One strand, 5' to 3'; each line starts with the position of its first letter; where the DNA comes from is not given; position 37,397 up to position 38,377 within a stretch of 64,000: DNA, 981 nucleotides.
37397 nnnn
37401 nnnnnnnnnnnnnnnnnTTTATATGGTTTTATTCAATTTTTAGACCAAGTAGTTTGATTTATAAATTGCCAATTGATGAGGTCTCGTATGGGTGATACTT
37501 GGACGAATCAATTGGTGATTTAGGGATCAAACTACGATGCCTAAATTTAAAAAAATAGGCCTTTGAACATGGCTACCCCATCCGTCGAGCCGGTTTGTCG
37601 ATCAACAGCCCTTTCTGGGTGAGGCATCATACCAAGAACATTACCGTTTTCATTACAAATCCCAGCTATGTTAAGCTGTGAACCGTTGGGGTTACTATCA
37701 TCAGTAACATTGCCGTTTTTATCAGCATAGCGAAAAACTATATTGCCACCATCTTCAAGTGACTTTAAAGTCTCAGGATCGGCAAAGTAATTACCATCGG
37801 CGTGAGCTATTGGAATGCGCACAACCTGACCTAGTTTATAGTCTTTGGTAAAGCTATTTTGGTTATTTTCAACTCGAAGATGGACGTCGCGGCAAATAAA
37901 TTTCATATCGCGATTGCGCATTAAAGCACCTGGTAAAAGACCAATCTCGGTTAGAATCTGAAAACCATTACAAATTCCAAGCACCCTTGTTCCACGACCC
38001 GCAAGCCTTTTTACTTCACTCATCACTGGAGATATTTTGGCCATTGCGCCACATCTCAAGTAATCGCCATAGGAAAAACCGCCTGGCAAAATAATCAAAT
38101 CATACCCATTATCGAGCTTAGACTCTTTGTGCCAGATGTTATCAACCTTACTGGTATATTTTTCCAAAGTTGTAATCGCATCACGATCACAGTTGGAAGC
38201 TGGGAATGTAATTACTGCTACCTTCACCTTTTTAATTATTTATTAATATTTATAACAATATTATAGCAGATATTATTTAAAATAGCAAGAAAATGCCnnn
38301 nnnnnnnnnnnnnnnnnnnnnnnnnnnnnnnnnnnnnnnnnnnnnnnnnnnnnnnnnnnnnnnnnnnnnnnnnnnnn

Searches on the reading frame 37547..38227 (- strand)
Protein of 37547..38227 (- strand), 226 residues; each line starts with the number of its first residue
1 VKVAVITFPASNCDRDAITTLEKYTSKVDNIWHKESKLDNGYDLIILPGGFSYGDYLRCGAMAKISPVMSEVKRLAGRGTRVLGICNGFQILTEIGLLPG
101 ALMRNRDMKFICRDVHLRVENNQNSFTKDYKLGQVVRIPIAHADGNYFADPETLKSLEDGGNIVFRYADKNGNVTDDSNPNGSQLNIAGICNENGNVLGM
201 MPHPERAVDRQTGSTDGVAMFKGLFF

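Call 79: search_protein_families(library=pfam, proteins=[window:37547-38227:-], max_evalue=0.00001)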
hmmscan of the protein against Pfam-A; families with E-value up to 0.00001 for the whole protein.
window:37547-38227:- (226 aa): 4 families
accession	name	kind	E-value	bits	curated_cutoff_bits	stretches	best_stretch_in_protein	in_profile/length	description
PF13507.12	GATase_5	-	7.9e-45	153.4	27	1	2-211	3-233/260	CobB/CobQ-like glutamine amidotransferase domain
PF07685.20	GATase_3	-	1.2e-09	38.5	27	1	3-94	2-90/196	CobB/CobQ-like glutamine amidotransferase domain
PF01965.30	DJ-1_PfpI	-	4.9e-07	30.2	26.6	1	15-101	37-116/165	DJ-1/PfpI family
PF00117.34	GATase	-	7.9e-06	26.1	22.8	0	20-142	25-129/190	Glutamine amidotransferase class-I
